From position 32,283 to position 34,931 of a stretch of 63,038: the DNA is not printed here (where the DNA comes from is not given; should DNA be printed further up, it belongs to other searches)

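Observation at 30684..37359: Three-gene locus of large signal-peptide proteins with no well-characterised family: best candidate for an undescribed system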

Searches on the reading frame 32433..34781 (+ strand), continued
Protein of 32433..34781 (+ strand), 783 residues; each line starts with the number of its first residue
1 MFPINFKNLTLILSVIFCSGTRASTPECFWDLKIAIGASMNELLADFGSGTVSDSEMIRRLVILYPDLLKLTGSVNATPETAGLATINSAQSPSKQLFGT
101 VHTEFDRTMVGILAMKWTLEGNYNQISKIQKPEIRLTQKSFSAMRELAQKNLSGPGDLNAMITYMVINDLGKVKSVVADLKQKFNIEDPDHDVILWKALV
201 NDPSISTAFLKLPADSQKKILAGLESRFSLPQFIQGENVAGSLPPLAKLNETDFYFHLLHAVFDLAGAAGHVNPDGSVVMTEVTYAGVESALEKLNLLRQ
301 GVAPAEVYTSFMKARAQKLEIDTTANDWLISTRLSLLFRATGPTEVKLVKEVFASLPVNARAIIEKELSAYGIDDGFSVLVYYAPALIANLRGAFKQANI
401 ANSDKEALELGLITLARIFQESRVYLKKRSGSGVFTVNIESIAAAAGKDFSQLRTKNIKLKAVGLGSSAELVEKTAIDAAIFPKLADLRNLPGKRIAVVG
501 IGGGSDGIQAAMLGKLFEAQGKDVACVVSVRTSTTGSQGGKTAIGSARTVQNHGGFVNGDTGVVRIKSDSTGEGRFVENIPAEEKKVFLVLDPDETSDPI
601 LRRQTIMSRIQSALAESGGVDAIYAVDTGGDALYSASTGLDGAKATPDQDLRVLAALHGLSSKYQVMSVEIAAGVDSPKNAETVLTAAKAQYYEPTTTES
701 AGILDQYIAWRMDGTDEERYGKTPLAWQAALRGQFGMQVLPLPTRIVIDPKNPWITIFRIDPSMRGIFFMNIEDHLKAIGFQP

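Call 25: fold_search(model_id=the predicted structure, library=pdb)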
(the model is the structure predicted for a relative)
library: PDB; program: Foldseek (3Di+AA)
matches with E <= 10: 307; with E <= 0.001: 0
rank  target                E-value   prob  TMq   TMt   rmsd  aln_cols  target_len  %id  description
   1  4a01_A                1.7e-01  0.10  0.10  0.11  23.3       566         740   11  Crystal Structure of the H-Translocating Pyrophosphatase (released 2012-03-28)
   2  2iod_B                2.4e-01  0.25  0.13  0.26  17.1       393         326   10  Binding of two substrate analogue molecules to dihydroflavonol-4-reductase alters the functional geometry of the catal (released 2007-09-11)
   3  2hrz                  2.4e-01  0.16  0.12  0.21  15.7       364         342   13  The crystal structure of the nucleoside-diphosphate-sugar epimerase from Agrobacterium tumefaciens (released 2006-08-22)
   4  5tzx_B                3.7e-01  0.18  0.12  0.22  17.2       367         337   12  CRYSTAL STRUCTURE OF HUMAN PHOSPHODIESTERASE 2A IN COMPLEX WITH 1-[(3-chloro-4-fluorophenyl)carbonyl]-3,3-difluoro-5-{ (released 2017-02-22)
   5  5xkm_E                5.0e-01  0.16  0.12  0.23  18.2       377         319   11  Crystal structure of human phosphodiesterase 2A in complex with 6-methyl-N-(1-(4-(trifluoromethoxy)phenyl)propyl)pyraz (released 2017-08-16)
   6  8e6l                  5.0e-01  0.07  0.09  0.14  25.5       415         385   12  X-ray structure of the Deinococcus radiodurans Nramp/MntH divalent transition metal transporter D296A mutant in an inwar (released 2023-05-03)
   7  3av3                  5.2e-01  0.90  0.11  0.39   6.0       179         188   14  Crystal structure of glycinamide ribonucleotide transformylase 1 from Geobacillus kaustophilus (released 2012-03-07)
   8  9v4p_A                5.4e-01  0.35  0.12  0.12   9.0       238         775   10  Cryo-EM structure of A. thaliana MET1(610-1534) bound covalently to a hemi-mCpG DNA (released 2025-11-26)
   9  3v1t_D                5.4e-01  0.14  0.12  0.20  16.4       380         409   11  Crystal structure of a putative ketoacyl reductase (FabG4) from Mycobacterium tuberculosis H37Rv at 1.9 Angstrom resol (released 2012-11-28)
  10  2dsj_A                5.4e-01  0.13  0.12  0.19  23.5       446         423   12  Crystal structure of project ID TT0128 from Thermus thermophilus HB8 (released 2006-12-30)
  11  3q6i_D                5.4e-01  0.11  0.10  0.17  18.3       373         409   16  Crystal structure of FabG4 and coenzyme binary complex (released 2012-01-11)
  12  3v1u                  5.9e-01  0.15  0.12  0.20  16.6       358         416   11  Crystal structure of a beta-ketoacyl reductase FabG4 from Mycobacterium tuberculosis H37Rv complexed with NAD+ and Hexan (released 2012-11-28)
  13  8j2z                  6.7e-01  0.30  0.12  0.18  13.9       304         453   11  Glucosyl transferase (released 2024-04-17)
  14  3q6i_C                7.6e-01  0.20  0.14  0.23  16.2       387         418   14  Crystal structure of FabG4 and coenzyme binary complex (released 2012-01-11)
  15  6afw_A                7.6e-01  0.05  0.10  0.10  23.2       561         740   11  Proton pyrophosphatase-T228D mutant (released 2019-04-10)
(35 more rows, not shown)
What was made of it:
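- On HD-domain superfamily: Foldseek hits to PDE and HD proteins are at E 0.4-1.7 (call 25).
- Closest known: HD-domain metal-dependent phosphohydrolases, PDEs and HD-type oxygenases. Same: PDE and HD structures appear among the weak Foldseek hits (call 25).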

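Call 27: search_solved_structures(query=A1, max_evalue=10, show_alignments=3)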
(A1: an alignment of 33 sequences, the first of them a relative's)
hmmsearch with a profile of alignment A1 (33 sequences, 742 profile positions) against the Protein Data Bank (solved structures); distinct sequences matched with E-value up to 10: 3.
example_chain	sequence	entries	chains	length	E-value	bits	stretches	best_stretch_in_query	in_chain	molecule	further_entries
5i4b_A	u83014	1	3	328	0.43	11.7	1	468-563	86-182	L-asparaginase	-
7u6m_A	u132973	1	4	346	0.5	11.5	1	468-563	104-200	L-asparaginase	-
9b78_A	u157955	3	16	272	0.99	10.5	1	127-202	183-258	Type III pantothenate kinase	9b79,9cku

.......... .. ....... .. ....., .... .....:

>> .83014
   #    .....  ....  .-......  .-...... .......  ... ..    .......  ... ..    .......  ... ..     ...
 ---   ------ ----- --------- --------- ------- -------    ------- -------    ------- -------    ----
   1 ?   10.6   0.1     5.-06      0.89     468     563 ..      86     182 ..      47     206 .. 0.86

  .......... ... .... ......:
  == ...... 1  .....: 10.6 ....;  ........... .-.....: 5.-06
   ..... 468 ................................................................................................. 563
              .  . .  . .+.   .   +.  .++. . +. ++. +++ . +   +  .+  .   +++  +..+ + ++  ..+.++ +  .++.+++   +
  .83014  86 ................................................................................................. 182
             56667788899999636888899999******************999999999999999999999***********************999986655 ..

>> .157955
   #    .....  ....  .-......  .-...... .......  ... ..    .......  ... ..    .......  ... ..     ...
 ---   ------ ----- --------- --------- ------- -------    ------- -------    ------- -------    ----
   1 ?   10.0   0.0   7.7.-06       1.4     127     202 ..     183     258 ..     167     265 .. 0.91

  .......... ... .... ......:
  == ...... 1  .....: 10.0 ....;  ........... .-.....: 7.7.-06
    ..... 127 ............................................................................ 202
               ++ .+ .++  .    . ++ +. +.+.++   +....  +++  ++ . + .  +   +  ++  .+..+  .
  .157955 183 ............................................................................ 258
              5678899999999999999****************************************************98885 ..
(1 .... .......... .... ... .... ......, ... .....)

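Call 32: search_protein_families(library=pfam, proteins=[L010:16-3495:+, L010:3616-5052:+, L010:5105-6787:+, L012:1403-3721:+, L012:3735-6608:+, L012:7048-8409:+], max_evalue=0.1)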
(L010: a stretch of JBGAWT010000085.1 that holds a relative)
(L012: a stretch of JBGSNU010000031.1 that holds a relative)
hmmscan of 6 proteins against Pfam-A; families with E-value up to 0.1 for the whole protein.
L010:16-3495:+ (1160 aa): 2 families
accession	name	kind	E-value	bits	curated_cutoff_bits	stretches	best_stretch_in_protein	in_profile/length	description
PF20717.2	DUF6829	-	1.5e-71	241.7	27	1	215-606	6-406/408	Family of unknown function (DUF6829)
PF06626.17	DUF1152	-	7.8e-05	22.5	27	1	646-824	2-180/295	Protein of unknown function (DUF1152)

L010:3616-5052:+ (479 aa): 1 family
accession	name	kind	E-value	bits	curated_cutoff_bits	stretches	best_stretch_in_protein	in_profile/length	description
PF12319.13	TryThrA_C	-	0.089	12.7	22.8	0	271-317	16-62/216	Tryptophan-Threonine-rich plasmodium antigen C terminal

L010:5105-6787:+ (561 aa): 0 families

L012:1403-3721:+ (773 aa): 3 families
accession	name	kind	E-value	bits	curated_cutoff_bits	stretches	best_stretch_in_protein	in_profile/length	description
PF20717.2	DUF6829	-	1.5e-73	248.3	27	1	71-427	11-377/408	Family of unknown function (DUF6829)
PF06626.17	DUF1152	-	0.0037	17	27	1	499-624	2-131/295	Protein of unknown function (DUF1152)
PF24685.1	OB_RRP5_4th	-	0.047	14.1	31.5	0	178-236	7-64/92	RRP5 OB-fold domain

L012:3735-6608:+ (958 aa): 6 families
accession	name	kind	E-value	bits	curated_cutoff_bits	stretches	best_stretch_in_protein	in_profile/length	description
PF20717.2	DUF6829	-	2e-41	142.5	27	1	542-879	24-379/408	Family of unknown function (DUF6829)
PF06414.18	Zeta_toxin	-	8.8e-27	94.3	22.3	1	68-232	11-175/199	Zeta toxin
PF13671.12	AAA_33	-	7.3e-14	52.7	27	1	75-208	1-123/143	AAA domain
PF13238.12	AAA_18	-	1.5e-09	38.8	29.4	1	76-205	1-113/128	AAA domain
PF02562.22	PhoH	-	0.054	13.4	27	0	72-109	18-57/205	PhoH-like protein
PF13191.12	AAA_16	-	0.099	13.6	32.6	0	68-112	19-63/167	AAA ATPase domain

L012:7048-8409:+ (454 aa): 1 family
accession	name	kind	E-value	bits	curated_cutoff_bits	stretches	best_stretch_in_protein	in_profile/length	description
PF00589.27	Phage_integrase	-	5.8e-11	42.9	27.1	1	327-434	67-170/172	Phage integrase family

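Call 45: search_protein_families(library=padloc, proteins=[window:32433-34781:+, L012:3735-6608:+], max_evalue=0.1)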
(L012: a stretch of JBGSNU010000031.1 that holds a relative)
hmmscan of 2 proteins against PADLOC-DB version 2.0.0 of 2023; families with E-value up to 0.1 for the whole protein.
window:32433-34781:+ (783 aa): 0 families

L012:3735-6608:+ (958 aa): 1 family
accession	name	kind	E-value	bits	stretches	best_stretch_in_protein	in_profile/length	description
PDLC00533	JetD1|JetD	-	0.014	12.4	1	797-833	146-182/409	DUF2220; DUF3322; DUF2399 domain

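Call 71: search_protein_families(library=pfam, proteins=[L023:6927-13766:+, L045:6972-10322:+, L019:7842-11012:+, L046:7911-10613:+, L020:1486-4515:+], max_evalue=0.01)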
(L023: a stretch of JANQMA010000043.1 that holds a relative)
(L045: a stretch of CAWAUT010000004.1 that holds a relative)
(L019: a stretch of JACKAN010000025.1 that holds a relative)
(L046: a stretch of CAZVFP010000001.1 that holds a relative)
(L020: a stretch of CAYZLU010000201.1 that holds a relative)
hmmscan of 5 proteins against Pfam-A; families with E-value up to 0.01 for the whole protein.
L023:6927-13766:+ (2280 aa): 8 families
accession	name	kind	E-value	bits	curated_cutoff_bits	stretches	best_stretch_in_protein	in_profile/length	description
PF20717.2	DUF6829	-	4.8e-76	256.5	27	1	371-737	21-394/408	Family of unknown function (DUF6829)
PF00795.27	CN_hydrolase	-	5.5e-27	95.2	23.2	1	1989-2223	1-248/256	Carbon-nitrogen hydrolase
PF00702.32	Hydrolase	-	8.1e-11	43.1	26.4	1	1372-1558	3-187/191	haloacid dehalogenase-like hydrolase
PF02540.23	NAD_synthase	-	2.8e-08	33.7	21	1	2251-2280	2-31/242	NAD synthase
PF13419.12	HAD_2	-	5.2e-06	27.1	23.8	1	1417-1516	36-131/178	Haloacid dehalogenase-like hydrolase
PF05175.20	MTS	-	8.2e-06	26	23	1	1753-1851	22-108/170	Methyltransferase small domain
PF06626.17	DUF1152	-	0.00034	20.4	27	1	791-970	3-182/295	Protein of unknown function (DUF1152)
PF13793.12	Pribosyltran_N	-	0.0074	16.6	25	0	1090-1152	25-87/117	N-terminal domain of ribose phosphate pyrophosphokinase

L045:6972-10322:+ (1117 aa): 2 families
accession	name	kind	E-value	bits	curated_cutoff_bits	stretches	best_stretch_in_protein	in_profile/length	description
PF20717.2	DUF6829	-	9.4e-55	186.4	27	1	420-740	45-377/408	Family of unknown function (DUF6829)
PF06626.17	DUF1152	-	2.5e-08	34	27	1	812-1005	2-183/295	Protein of unknown function (DUF1152)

L019:7842-11012:+ (1057 aa): 2 families
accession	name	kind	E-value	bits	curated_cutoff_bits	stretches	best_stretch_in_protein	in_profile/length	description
PF20717.2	DUF6829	-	1.3e-61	208.9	27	1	71-409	12-352/408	Family of unknown function (DUF6829)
PF06626.17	DUF1152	-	4.5e-07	29.9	27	1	600-691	95-180/295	Protein of unknown function (DUF1152)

L046:7911-10613:+ (901 aa): 2 families
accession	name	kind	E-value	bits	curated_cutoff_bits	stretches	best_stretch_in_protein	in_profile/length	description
PF20717.2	DUF6829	-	2.4e-63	214.7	27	1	55-430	7-379/408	Family of unknown function (DUF6829)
PF06626.17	DUF1152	-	3.8e-06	26.8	27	1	596-651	95-147/295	Protein of unknown function (DUF1152)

L020:1486-4515:+ (1009 aa): 2 families
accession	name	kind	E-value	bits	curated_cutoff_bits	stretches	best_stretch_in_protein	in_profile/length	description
PF20717.2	DUF6829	-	1.6e-76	258.1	27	1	430-799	20-397/408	Family of unknown function (DUF6829)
PF06626.17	DUF1152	-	0.0008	19.2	27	1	850-975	3-132/295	Protein of unknown function (DUF1152)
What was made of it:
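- On DUF1152 (PF06626): The homologs L045 (34 bits) and L019 (29.9 bits) pass (call 71).
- Checked: Homologs pass the cutoff (call 71).
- One Omnitrophota ORF combines DUF6829, DUF1152, Prs-like (weak), HAD, a methyltransferase, CN_hydrolase and NAD_synthase (call 71).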

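Call 72: list_cluster_members(proteins=[P0002, P0036, P0004, P0006, P0035, P0039, P0037, P0010, P0029, P0011])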
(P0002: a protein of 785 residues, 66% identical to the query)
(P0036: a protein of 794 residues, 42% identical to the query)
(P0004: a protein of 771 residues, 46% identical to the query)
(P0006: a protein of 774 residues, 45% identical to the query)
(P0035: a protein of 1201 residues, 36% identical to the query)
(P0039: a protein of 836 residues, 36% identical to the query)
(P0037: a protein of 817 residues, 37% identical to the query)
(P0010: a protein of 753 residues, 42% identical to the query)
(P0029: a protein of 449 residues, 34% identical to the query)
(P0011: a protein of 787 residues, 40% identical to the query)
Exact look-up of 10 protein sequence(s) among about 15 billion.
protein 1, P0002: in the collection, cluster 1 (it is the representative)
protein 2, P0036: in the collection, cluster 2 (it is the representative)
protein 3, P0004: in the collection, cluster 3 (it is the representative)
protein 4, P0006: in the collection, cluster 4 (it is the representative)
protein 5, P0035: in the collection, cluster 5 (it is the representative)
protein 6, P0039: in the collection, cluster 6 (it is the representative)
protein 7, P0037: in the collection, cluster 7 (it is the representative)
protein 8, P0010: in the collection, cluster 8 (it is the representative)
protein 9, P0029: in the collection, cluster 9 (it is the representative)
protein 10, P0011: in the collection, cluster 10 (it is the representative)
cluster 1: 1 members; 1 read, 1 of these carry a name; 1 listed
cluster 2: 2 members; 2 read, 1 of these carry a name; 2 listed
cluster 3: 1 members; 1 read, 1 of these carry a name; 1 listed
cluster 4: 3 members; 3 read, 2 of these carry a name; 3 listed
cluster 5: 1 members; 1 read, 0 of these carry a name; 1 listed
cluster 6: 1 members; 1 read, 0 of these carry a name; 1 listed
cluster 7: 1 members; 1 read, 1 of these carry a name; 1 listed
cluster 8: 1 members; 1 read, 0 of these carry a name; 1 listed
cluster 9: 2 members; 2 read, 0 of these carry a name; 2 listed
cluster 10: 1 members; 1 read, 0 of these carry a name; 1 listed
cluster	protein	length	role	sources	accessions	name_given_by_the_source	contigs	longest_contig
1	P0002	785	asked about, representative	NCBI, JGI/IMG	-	hypothetical protein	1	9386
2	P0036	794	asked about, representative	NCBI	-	-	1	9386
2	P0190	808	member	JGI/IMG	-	hypothetical protein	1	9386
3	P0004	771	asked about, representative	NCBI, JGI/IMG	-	hypothetical protein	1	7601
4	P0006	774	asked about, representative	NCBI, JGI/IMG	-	hypothetical protein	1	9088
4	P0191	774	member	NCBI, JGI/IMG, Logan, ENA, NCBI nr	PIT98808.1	MAG: hypothetical protein COT74_14055 [Bdellovibrionales bacterium ...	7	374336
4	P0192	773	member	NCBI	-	-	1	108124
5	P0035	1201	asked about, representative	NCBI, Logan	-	-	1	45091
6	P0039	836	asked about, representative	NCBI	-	-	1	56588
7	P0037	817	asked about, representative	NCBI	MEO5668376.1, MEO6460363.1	MAG: nucleoside hydrolase [Bdellovibrionota bacterium]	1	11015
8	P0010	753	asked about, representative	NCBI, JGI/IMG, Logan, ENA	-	-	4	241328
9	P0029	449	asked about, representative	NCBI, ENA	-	-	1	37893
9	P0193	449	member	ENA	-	-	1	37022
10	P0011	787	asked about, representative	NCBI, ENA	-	-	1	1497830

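Call 73: find_encoding_contigs(protein=P0006, flank=10000, max_places=2)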
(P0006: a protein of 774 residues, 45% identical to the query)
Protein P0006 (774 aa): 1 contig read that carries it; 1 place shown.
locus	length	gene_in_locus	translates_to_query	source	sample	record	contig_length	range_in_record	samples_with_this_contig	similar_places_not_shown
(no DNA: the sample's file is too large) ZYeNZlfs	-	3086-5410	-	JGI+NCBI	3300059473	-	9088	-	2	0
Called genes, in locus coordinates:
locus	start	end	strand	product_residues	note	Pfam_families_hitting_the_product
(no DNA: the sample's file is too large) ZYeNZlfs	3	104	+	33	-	?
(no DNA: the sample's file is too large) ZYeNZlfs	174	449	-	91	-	-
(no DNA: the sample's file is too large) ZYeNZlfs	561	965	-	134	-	-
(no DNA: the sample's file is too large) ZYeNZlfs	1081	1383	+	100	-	-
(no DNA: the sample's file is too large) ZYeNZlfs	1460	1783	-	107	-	-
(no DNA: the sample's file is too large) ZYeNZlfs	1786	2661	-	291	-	-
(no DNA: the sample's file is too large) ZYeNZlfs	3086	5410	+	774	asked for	PF20717:DUF6829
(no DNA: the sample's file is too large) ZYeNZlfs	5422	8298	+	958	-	PF06414:Zeta_toxin, PF13238:AAA_18, PF13671:AAA_33, PF20717:DUF6829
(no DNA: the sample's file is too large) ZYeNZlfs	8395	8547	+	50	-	-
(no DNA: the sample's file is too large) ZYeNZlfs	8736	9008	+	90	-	-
